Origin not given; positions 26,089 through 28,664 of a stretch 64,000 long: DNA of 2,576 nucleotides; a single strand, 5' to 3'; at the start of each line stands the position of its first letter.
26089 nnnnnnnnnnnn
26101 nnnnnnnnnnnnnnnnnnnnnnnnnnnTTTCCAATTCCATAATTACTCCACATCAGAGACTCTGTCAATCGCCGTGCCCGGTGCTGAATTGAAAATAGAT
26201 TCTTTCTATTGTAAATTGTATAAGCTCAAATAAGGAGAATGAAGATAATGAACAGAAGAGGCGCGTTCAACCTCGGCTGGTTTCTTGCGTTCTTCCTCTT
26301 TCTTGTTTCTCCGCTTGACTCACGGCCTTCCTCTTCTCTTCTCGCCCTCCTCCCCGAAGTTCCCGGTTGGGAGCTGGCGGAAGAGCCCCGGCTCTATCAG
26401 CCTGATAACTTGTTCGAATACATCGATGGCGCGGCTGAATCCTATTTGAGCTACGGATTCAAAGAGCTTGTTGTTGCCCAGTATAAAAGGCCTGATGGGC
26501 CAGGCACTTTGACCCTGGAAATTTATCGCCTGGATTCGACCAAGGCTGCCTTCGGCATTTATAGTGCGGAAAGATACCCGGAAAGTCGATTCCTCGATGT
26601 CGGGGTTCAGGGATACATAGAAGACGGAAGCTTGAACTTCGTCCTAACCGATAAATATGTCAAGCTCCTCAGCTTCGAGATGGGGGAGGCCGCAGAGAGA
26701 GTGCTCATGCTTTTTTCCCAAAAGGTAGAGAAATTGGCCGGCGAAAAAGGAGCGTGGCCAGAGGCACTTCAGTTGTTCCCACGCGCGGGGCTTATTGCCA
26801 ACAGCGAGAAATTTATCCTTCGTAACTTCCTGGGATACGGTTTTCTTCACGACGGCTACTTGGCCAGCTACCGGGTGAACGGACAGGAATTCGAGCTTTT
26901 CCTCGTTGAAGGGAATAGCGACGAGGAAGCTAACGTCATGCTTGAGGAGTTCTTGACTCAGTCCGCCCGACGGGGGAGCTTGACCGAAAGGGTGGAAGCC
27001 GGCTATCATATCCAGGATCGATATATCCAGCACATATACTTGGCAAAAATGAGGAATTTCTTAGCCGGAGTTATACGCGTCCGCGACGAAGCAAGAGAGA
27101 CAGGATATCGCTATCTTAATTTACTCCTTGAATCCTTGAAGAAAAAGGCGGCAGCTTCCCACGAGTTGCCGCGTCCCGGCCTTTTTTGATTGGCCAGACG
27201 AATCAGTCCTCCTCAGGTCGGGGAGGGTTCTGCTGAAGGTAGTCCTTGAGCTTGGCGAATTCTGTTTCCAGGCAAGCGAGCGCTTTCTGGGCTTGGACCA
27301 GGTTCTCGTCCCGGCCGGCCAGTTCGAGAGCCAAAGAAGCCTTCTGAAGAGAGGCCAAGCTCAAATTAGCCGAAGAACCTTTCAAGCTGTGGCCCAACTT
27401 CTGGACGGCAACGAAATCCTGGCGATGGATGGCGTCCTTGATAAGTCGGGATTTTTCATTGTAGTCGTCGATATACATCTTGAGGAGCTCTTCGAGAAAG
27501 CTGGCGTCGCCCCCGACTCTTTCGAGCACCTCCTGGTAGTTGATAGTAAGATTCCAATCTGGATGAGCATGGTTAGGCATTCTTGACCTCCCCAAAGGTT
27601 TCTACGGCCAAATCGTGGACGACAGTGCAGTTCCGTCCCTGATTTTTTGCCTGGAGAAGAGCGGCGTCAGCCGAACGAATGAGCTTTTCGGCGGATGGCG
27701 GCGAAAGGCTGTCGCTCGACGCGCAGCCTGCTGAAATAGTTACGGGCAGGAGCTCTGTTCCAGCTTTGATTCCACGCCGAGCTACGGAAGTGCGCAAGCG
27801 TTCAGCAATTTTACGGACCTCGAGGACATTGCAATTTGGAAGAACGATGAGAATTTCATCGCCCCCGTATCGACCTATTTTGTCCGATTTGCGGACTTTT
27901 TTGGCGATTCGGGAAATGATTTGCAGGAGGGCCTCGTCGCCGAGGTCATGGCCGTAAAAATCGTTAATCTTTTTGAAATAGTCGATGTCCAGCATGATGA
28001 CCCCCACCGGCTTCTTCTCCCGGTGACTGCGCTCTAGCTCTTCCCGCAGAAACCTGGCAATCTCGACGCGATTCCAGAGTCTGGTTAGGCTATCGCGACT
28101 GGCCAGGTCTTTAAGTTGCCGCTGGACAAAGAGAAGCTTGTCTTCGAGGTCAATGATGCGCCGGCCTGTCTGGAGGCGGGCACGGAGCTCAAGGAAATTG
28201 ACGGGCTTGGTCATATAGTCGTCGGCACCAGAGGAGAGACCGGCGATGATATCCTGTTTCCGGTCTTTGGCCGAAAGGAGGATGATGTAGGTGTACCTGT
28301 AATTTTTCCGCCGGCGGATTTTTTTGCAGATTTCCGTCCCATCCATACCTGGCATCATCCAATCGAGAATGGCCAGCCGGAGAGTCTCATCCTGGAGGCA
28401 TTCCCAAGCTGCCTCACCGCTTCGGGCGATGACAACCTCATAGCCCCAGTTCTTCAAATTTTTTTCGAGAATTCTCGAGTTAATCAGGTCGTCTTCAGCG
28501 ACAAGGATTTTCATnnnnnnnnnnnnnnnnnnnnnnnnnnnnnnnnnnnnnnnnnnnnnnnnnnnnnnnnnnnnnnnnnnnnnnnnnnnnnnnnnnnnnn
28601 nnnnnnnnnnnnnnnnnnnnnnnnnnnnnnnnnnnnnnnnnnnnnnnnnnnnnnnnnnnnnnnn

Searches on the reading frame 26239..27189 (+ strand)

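Call 20: search_protein_families(library=pfam, proteins=[window:26239-27189:+], max_evalue=0.0001)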
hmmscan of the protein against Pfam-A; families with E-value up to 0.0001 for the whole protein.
window:26239-27189:+ (316 aa): 1 family
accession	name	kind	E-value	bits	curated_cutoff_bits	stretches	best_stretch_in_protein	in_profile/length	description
PF20244.3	DUF6599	-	1.2e-43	149.3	27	1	42-224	2-184/186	Family of unknown function (DUF6599)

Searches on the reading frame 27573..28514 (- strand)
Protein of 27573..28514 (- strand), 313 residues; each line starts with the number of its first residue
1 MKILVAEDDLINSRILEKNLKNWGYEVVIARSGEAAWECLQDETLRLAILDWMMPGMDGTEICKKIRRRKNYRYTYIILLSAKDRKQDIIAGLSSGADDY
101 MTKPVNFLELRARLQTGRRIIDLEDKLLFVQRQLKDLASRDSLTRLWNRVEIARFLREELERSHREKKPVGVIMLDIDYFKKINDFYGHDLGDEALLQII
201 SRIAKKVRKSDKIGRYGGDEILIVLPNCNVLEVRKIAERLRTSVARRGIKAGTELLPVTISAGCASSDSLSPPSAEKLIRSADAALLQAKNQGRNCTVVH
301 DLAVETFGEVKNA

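Call 20: search_protein_families(library=pfam, proteins=[window:27573-28514:-], max_evalue=0.0001)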
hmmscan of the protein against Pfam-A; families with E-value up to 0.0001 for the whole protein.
window:27573-28514:- (313 aa): 3 families
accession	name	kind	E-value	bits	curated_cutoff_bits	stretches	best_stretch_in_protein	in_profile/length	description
PF00990.26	GGDEF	-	3e-44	151.1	23.8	1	138-295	1-160/161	Diguanylate cyclase, GGDEF domain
PF00072.30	Response_reg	-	1.2e-25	90.2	30.2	1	3-114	1-110/111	Response regulator receiver domain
PF23198.2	PDE8A_N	-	5.6e-07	30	29.6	1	18-86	28-97/147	PDE8A-like, N-terminal domain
